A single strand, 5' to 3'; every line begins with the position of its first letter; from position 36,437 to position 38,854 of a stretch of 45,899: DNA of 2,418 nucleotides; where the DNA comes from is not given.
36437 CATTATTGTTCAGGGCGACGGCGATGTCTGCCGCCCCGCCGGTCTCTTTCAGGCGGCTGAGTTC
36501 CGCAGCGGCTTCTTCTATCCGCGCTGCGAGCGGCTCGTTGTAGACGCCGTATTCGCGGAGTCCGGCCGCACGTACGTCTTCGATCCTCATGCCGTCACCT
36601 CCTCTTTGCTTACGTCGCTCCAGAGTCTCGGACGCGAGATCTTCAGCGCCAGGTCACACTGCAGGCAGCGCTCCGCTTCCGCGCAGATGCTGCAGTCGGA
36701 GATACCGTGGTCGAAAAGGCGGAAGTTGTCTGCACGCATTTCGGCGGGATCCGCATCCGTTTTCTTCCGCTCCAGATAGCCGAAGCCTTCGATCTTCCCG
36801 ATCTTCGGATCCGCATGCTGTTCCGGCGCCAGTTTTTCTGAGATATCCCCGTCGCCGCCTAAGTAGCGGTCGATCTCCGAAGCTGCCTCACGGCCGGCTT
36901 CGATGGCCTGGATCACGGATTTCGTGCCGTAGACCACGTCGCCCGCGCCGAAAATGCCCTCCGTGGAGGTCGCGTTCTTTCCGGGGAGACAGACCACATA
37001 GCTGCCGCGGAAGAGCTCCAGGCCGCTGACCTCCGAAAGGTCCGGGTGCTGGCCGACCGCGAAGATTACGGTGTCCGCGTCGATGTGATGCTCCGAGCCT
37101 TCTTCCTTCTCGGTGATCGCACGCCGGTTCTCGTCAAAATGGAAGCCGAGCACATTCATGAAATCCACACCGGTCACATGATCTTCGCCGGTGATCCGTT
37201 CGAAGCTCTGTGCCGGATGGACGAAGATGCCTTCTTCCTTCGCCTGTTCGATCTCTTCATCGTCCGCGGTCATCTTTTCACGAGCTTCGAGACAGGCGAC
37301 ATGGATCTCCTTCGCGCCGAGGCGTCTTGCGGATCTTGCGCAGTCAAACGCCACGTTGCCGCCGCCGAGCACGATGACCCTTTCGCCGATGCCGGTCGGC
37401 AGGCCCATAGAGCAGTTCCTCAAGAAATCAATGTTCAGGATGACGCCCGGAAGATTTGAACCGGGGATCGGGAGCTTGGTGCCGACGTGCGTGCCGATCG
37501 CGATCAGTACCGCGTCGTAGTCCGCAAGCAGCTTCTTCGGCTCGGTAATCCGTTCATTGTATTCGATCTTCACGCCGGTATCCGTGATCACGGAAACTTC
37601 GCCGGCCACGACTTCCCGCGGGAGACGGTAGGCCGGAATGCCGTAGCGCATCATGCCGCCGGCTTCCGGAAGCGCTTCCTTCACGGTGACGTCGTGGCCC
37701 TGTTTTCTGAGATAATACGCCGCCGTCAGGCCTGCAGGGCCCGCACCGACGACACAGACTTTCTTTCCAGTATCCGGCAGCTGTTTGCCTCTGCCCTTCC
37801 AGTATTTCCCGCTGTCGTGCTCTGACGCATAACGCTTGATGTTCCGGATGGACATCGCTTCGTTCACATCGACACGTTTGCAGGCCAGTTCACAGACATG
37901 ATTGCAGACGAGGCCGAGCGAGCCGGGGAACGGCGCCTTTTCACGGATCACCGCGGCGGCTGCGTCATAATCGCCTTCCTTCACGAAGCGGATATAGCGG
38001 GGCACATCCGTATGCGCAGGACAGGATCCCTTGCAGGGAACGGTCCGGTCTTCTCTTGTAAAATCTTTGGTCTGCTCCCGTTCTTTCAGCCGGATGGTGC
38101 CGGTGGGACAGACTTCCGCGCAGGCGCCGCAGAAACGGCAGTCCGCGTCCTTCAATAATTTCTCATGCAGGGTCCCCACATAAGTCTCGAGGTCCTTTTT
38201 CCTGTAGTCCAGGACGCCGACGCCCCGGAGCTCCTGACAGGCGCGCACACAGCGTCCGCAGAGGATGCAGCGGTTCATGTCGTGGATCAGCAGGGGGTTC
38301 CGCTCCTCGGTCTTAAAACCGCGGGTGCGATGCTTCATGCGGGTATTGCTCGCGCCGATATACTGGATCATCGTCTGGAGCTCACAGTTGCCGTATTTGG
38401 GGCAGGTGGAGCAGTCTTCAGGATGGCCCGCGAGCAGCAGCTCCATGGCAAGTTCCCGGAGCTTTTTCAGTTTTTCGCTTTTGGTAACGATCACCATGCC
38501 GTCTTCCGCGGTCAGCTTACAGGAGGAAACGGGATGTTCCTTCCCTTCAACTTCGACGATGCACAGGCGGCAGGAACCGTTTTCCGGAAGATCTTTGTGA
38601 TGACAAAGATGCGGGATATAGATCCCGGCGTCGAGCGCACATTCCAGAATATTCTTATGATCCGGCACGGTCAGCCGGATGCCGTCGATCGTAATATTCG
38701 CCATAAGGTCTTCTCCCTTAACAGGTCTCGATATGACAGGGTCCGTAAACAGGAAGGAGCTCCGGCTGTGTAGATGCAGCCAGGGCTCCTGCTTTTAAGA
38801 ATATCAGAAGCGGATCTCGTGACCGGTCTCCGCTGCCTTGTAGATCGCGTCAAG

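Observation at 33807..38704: Translationally coupled two-subunit Fe-S flavoprotein with an unusual domain combination, embedded between DgpA-like and DgpBC-like genes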

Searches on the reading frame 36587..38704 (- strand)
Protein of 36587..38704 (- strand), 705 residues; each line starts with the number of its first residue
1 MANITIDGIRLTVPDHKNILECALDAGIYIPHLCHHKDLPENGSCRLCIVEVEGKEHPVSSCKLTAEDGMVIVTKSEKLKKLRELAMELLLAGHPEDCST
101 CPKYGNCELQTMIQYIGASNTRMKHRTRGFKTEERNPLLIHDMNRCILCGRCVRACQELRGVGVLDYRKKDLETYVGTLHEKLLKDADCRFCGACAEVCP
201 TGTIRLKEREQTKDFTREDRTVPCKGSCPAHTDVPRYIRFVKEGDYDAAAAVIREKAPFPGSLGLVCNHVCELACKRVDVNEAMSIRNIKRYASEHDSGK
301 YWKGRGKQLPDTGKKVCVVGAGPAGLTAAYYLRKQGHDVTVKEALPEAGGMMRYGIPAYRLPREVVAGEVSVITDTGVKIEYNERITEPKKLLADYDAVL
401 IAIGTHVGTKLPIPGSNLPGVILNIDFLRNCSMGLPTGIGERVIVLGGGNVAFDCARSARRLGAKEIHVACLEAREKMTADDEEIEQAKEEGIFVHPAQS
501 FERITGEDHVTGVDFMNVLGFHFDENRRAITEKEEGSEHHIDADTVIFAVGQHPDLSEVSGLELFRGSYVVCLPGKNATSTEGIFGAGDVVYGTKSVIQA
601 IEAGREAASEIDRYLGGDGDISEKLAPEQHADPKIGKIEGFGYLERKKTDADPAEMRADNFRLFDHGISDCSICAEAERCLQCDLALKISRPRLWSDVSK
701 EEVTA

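Call 3: search_protein_families(library=pfam, proteins=[window:36587-38704:-], max_evalue=0.01)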
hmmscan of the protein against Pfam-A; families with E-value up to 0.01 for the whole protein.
window:36587-38704:- (705 aa): 31 families (the best 25 are shown)
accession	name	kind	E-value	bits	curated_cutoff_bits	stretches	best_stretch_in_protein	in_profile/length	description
PF07992.20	Pyr_redox_2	-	2e-33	116.5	26.1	1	314-604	1-291/291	Pyridine nucleotide-disulphide oxidoreductase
PF13510.11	Fer2_4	-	1.7e-16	60.4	22.8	1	3-76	5-81/82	2Fe-2S iron-sulfur cluster binding domain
PF14691.11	Fer4_20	-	1.1e-15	57.9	25.8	1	222-297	30-108/113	Dihydroprymidine dehydrogenase domain II, 4Fe-4S cluster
PF10588.14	NADH-G_4Fe-4S_3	-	1.8e-13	50.2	27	1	83-121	1-39/40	NADH-ubiquinone oxidoreductase-G iron-sulfur binding region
PF22117.2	Fer4_Nqo3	-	6.3e-11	42.7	27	1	137-203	2-65/67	NADH-quinone oxidoreductase subunit 3, ferredoxin-like domain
PF00070.33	Pyr_redox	-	8.5e-11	42.7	22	2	442-515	1-79/82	Pyridine nucleotide-disulphide oxidoreductase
PF13450.12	NAD_binding_8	-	1.7e-10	41.5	21.9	1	318-353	1-36/68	NAD(P)-binding Rossmann-like domain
PF12838.12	Fer4_7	-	5.7e-10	40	27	2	145-202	1-51/52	4Fe-4S dicluster domain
PF13738.12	Pyr_redox_3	-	4.9e-09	36.3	30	1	399-588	128-305/305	Pyridine nucleotide-disulphide oxidoreductase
PF01266.30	DAO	-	6.6e-08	32.9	27.9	1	315-349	1-35/353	FAD dependent oxidoreductase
PF00037.32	Fer4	-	6.1e-07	29.4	21.1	2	188-205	7-24/24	4Fe-4S binding domain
PF00111.32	Fer2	-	2e-06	28.1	21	1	6-57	3-52/77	2Fe-2S iron-sulfur cluster binding domain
PF14697.11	Fer4_21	-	2.4e-06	28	35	1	142-205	4-58/59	4Fe-4S dicluster domain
PF13237.11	Fer4_10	-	3.4e-06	27.3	25.5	1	140-200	3-53/53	4Fe-4S dicluster domain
PF01262.27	AlaDh_PNT_C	-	1.1e-05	25.4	23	0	442-486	30-71/214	Alanine dehydrogenase/PNT, C-terminal domain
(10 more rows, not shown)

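Call 6: search_solved_structures(query=window:36587-38704:-, max_evalue=0.001, show_alignments=1)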
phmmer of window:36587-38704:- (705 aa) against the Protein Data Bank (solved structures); distinct sequences matched with E-value up to 0.001: 159 (the best 60 are shown).
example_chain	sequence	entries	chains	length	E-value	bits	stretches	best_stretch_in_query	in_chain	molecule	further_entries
9bov_A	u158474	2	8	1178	1.3e-125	423.6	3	219-684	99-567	Molybdopterin oxidoreductase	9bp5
9n5u_A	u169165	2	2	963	2.1e-109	370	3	222-631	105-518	NfnA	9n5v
8oh5_C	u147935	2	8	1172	1.4e-104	354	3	219-684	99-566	Formate dehydrogenase-O, major subunit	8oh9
4ylf_B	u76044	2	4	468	7.2e-60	206.2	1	219-619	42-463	Dihydropyrimidine dehydrogenase subunit A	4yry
5jca_L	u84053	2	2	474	1.4e-56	195.3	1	221-616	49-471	NADH-dependent Ferredoxin:NADP Oxidoreductase (NfnI) subunit alpha | NADH-dependent Ferredoxin:NADP Oxidoreductase subunit alpha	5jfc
5vj7_A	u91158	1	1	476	7.9e-56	192.8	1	221-619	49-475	Oxidoreductase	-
2vdc_G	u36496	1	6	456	3.4e-49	170.9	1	223-617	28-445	GLUTAMATE SYNTHASE [NADPH] SMALL CHAIN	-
6s6s_G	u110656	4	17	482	8.6e-49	169.6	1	224-617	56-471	Glutamate synthase [NADPH] small chain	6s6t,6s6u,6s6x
8a6t_A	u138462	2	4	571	4.7e-44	153.9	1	2-207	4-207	Electron bifurcating hydrogenase subunit HydA1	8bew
7t2r_A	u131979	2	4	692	1.9e-42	148.6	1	4-211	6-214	NiFe hydrogenase subunit A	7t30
7p5h_A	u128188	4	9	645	2.4e-40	141.7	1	4-207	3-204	Fe-hydrogenase, subunit alpha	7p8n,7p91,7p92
6tg9_A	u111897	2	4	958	4.5e-39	137.5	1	3-212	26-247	Formate dehydrogenase subunit alpha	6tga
9wxb_B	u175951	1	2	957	1.4e-38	135.9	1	3-216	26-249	Formate dehydrogenase alpha subunit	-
7q4v_A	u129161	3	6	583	5.7e-37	130.5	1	5-208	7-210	Iron hydrogenase HydA1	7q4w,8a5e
7mfm_I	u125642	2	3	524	3.7e-36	127.8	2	226-469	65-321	Glutamate synthase (NADPH) small chain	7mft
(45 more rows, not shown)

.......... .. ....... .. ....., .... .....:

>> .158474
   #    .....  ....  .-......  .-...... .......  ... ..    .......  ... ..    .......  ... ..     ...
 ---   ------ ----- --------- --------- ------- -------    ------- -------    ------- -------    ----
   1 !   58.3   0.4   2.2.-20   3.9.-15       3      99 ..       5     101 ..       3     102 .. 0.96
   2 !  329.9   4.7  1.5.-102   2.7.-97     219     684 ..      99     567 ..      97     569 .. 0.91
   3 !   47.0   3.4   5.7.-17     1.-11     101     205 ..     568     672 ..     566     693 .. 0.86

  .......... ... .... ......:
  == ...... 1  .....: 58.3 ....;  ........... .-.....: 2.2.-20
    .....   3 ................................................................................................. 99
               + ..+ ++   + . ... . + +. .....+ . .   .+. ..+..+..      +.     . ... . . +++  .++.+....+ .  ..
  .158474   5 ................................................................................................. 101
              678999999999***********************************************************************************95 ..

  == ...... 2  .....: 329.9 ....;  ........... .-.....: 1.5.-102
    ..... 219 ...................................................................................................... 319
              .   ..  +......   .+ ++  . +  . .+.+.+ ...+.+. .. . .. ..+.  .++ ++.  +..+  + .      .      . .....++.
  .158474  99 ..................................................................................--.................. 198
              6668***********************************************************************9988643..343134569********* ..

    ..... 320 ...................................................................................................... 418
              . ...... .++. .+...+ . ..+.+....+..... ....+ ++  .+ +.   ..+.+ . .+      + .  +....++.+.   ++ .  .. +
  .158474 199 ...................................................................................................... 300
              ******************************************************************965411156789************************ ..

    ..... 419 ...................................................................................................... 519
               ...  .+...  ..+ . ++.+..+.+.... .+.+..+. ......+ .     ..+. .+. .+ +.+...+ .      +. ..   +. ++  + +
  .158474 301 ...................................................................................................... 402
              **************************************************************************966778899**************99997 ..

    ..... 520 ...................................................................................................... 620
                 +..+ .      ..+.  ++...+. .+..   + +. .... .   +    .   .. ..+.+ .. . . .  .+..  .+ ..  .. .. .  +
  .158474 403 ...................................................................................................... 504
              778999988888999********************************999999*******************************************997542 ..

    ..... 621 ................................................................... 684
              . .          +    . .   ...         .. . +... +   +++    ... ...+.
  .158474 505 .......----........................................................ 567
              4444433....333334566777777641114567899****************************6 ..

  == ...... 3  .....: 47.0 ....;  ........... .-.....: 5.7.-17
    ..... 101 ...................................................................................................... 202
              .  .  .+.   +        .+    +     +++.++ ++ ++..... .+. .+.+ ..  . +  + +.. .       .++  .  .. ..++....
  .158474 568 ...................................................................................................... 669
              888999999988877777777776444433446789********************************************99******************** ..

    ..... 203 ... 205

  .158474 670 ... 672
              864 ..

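Call 21: search_protein_families(library=ncbifam, proteins=[window:36587-38704:-], max_evalue=0.00001)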
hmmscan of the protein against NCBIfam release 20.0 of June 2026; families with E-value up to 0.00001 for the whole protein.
window:36587-38704:- (705 aa): 54 families (the best 25 are shown)
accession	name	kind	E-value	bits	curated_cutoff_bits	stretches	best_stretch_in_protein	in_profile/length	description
NF009410.0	PRK12771.1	subfamily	1.4e-135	453.1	516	1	210-684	36-512/566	NAD(P)-binding protein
NF009454.0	PRK12814.1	equivalog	3.3e-130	435.5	916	2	218-684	98-573/657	putative NADPH-dependent glutamate synthase small subunit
NF010590.0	PRK13984.1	equivalog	1.8e-94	317.1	946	1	224-616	198-607/611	putative oxidoreductase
TIGR01316.1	gltA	equivalog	2.3e-81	273.9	471.75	1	208-615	22-449/449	NADPH-dependent glutamate synthase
TIGR03315.1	Se_ygfK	equivalog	9.3e-77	258.4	835.3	1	222-685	445-888/1012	putative selenate reductase subunit YgfK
NF009414.0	PRK12778.1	equivalog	2.2e-76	257.7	1103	1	186-615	303-749/752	bifunctional dihydroorotate dehydrogenase B NAD binding subunit/NADPH-dependent glutamate synthase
TIGR01318.1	gltD_gamma_fam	subfamily_domain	1.9e-66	224.6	482.95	1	223-616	49-466/467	glutamate synthase, small subunit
NF009409.0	PRK12770.1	subfamily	4.6e-61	206.9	343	1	307-617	12-352/360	putative glutamate synthase subunit beta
NF040763.1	FeFe_hydrog_A6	exception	4.9e-61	206.8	765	1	3-214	2-213/571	NADH-dependent [FeFe] hydrogenase, group A6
NF009408.0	PRK12769.1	equivalog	5.9e-61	206.4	1003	1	218-616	231-652/659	formate-dependent uric acid utilization protein AegA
NF009413.0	PRK12775.1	equivalog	7.5e-60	202.8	1895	1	223-616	340-755/1006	putative trifunctional 2-polyprenylphenol hydroxylase/glutamate synthase subunit beta/ferritin domain-containing protein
TIGR01973.1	NuoG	equivalog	1.8e-54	185.6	470.05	1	4-206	1-200/606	NADH-quinone oxidoreductase subunit NuoG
TIGR01317.1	GOGAT_sm_gam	subfamily_domain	2.3e-52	178.5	447.7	1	224-619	52-482/485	glutamate synthase small subunit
NF009451.0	PRK12809.1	equivalog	5.5e-50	170.3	1154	1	223-611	218-630/639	formate-dependent uric acid utilization protein YgfT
NF005745.0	PRK07569.1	equivalog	2e-48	164.8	333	1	3-210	5-213/238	bidirectional hydrogenase complex protein HoxU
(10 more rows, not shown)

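Call 46: find_homologous_proteins(query=window:36587-38704:-, max_evalue=1e-30)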
Query window:36587-38704:- (705 aa): 7860 proteins with E <= 1e-30 among 8000 candidates; the best 120 are listed.
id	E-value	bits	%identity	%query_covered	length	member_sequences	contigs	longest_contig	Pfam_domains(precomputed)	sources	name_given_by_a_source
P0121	0.0e+0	1631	100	100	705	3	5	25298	PF14697.12,PF10588.15,PF13450.13,PF00111.33,PF07992.21,PF00070.34,PF12838.13,PF22117.3,PF12831.14,PF01946.24,PF01266.31,PF13510.12,PF14691.12,PF00890.31,PF00037.33,PF13738.13,PF01262.28,PF13237.12,PF13183.12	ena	-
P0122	0.0e+0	1469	89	100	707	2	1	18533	PF14697.12,PF10588.15,PF13450.13,PF00111.33,PF07992.21,PF00070.34,PF12838.13,PF22117.3,PF12831.14,PF01946.24,PF01266.31,PF13510.12,PF01593.31,PF14691.12,PF00037.33,PF13738.13,PF01262.28,PF13183.12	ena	-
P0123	0.0e+0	1456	87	100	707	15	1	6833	PF14697.12,PF10588.15,PF13450.13,PF00111.33,PF07992.21,PF00070.34,PF12838.13,PF22117.3,PF01946.24,PF01266.31,PF13510.12,PF01593.31,PF14691.12,PF00037.33,PF13738.13,PF01262.28,PF13237.12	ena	-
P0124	0.0e+0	1440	87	100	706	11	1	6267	PF14697.12,PF10588.15,PF13450.13,PF00111.33,PF07992.21,PF00070.34,PF12838.13,PF22117.3,PF12831.14,PF01946.24,PF01266.31,PF13510.12,PF01593.31,PF14691.12,PF00890.31,PF00037.33,PF13738.13,PF01262.28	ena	-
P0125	0.0e+0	1333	80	99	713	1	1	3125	PF14697.12,PF10588.15,PF13450.13,PF00111.33,PF07992.21,PF00070.34,PF12838.13,PF22117.3,PF12831.14,PF01946.24,PF01266.31,PF13510.12,PF01593.31,PF14691.12,PF13738.13,PF01262.28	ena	-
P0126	0.0e+0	1325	80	99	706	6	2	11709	PF14697.12,PF10588.15,PF13450.13,PF07992.21,PF00070.34,PF12838.13,PF22117.3,PF01494.26,PF12831.14,PF01946.24,PF01266.31,PF13510.12,PF14691.12,PF13738.13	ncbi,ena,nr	ncbi:MAG: FAD-dependent oxidoreductase [Lachnospiraceae bacterium]|nr:FAD-dependent oxidoreductase [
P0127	0.0e+0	1324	79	100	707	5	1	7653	PF14697.12,PF10588.15,PF13450.13,PF07992.21,PF00070.34,PF12838.13,PF22117.3,PF12831.14,PF01946.24,PF01266.31,PF13510.12,PF01593.31,PF14691.12,PF00890.31,PF13738.13,PF01262.28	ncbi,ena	-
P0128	0.0e+0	1228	87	85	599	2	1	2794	PF14697.12,PF13450.13,PF07992.21,PF00070.34,PF12838.13,PF22117.3,PF12831.14,PF01946.24,PF01266.31,PF01593.31,PF14691.12,PF00890.31,PF00037.33,PF13738.13,PF01262.28,PF13237.12,PF13183.12,PF13187.12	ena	-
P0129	0.0e+0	1219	74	100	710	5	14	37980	PF14697.12,PF10588.15,PF13450.13,PF00111.33,PF07992.21,PF00070.34,PF12838.13,PF22117.3,PF12831.14,PF01946.24,PF01266.31,PF13510.12,PF14691.12,PF00890.31,PF00037.33,PF13738.13,PF01262.28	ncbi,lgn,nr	ncbi:MAG: FAD-dependent oxidoreductase [Lachnospiraceae bacterium]|nr:FAD-dependent oxidoreductase [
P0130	0.0e+0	1218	75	99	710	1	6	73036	PF14697.12,PF10588.15,PF13450.13,PF00111.33,PF07992.21,PF00070.34,PF12838.13,PF22117.3,PF12831.14,PF01266.31,PF13510.12,PF14691.12,PF00890.31,PF00037.33,PF13738.13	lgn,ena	-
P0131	0.0e+0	1216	75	99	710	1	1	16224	PF14697.12,PF10588.15,PF13450.13,PF00111.33,PF07992.21,PF00070.34,PF12838.13,PF22117.3,PF12831.14,PF01266.31,PF13510.12,PF14691.12,PF00890.31,PF00037.33,PF13738.13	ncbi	-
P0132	0.0e+0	1214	74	100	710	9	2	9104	PF14697.12,PF10588.15,PF13450.13,PF00111.33,PF07992.21,PF00070.34,PF12838.13,PF22117.3,PF12831.14,PF01946.24,PF01266.31,PF13510.12,PF14691.12,PF00890.31,PF00037.33,PF13738.13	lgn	-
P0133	0.0e+0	1211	74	99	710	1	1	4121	PF14697.12,PF10588.15,PF13450.13,PF00111.33,PF07992.21,PF00070.34,PF12838.13,PF22117.3,PF12831.14,PF01946.24,PF01266.31,PF13510.12,PF01593.31,PF14691.12,PF00890.31,PF00037.33,PF13738.13,PF01262.28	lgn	-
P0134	0.0e+0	1209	74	100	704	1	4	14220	PF14697.12,PF10588.15,PF13450.13,PF00111.33,PF07992.21,PF00070.34,PF12838.13,PF22117.3,PF12831.14,PF01946.24,PF01266.31,PF13510.12,PF14691.12,PF00890.31,PF00037.33,PF13738.13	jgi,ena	-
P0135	0.0e+0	1209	74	100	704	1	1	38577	PF14697.12,PF10588.15,PF13450.13,PF00111.33,PF07992.21,PF00070.34,PF12838.13,PF22117.3,PF12831.14,PF01946.24,PF01266.31,PF13510.12,PF14691.12,PF00890.31,PF00037.33,PF13738.13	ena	-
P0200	0.0e+0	1200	74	100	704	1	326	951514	PF14697.12,PF10588.15,PF13450.13,PF00111.33,PF07992.21,PF00070.34,PF12838.13,PF22117.3,PF12831.14,PF01946.24,PF01266.31,PF13510.12,PF14691.12,PF00890.31,PF00037.33,PF13738.13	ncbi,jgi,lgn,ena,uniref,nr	ncbi:FAD-dependent oxidoreductase [Eubacterium ramulus]|uniref:FAD-dependent oxidoreductase n=1 Tax=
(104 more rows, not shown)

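Call 47: find_encoding_contigs(protein=P0200, flank=10000, max_places=2)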
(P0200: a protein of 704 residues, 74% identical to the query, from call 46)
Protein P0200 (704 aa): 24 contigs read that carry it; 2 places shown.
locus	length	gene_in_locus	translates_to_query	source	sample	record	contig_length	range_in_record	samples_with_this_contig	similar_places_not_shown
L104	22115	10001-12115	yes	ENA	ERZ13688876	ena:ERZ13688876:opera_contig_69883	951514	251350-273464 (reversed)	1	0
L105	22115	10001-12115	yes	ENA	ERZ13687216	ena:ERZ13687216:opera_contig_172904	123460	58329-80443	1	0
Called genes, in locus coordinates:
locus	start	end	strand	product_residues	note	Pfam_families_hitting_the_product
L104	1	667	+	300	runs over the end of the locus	PF00126:HTH_1, PF03466:LysR_substrate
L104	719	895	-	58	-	-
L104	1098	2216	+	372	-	PF01717:Meth_synt_2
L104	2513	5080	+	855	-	PF21540:Choline_bind_4, PF05935:Arylsulfotrans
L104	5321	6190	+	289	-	PF00126:HTH_1, PF03466:LysR_substrate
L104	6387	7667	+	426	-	PF00465:Fe-ADH (weak), PF13685:Fe-ADH_2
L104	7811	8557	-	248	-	PF17853:GGDEF_2, PF13556:HTH_30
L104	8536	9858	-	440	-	-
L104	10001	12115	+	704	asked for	PF00111:Fer2 (weak), PF13510:Fer2_4, PF10588:NADH-G_4Fe-4S_3, PF12838:Fer4_7, PF22117:Fer4_Nqo3, PF14691:Fer4_20, PF07992:Pyr_redox_2, PF13450:NAD_binding_8, +8 more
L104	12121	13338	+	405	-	PF01512:Complex1_51K (weak), PF13484:Fer4_16 (faint), PF14697:Fer4_21 (faint), PF10589:NADH_4Fe-4S, PF00037:Fer4, PF12837:Fer4_6 (weak), PF13237:Fer4_10, PF13187:Fer4_9 (weak), +1 more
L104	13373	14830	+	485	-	PF00890:FAD_binding_2, PF01266:DAO, PF01946:Thi4, PF03486:HI0933_like, PF07992:Pyr_redox_2 (faint), PF12831:FAD_oxidored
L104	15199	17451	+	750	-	PF02901:PFL-like, PF01228:Gly_radical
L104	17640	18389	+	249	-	PF13353:Fer4_12, PF04055:Radical_SAM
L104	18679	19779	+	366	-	PF12323:HTH_OrfB_IS605, PF01385:OrfB_IS605, PF07282:Cas12f1-like_TNB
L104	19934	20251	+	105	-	-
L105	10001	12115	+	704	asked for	PF00111:Fer2 (weak), PF13510:Fer2_4, PF10588:NADH-G_4Fe-4S_3, PF12838:Fer4_7, PF22117:Fer4_Nqo3, PF14691:Fer4_20, PF07992:Pyr_redox_2, PF13450:NAD_binding_8, +8 more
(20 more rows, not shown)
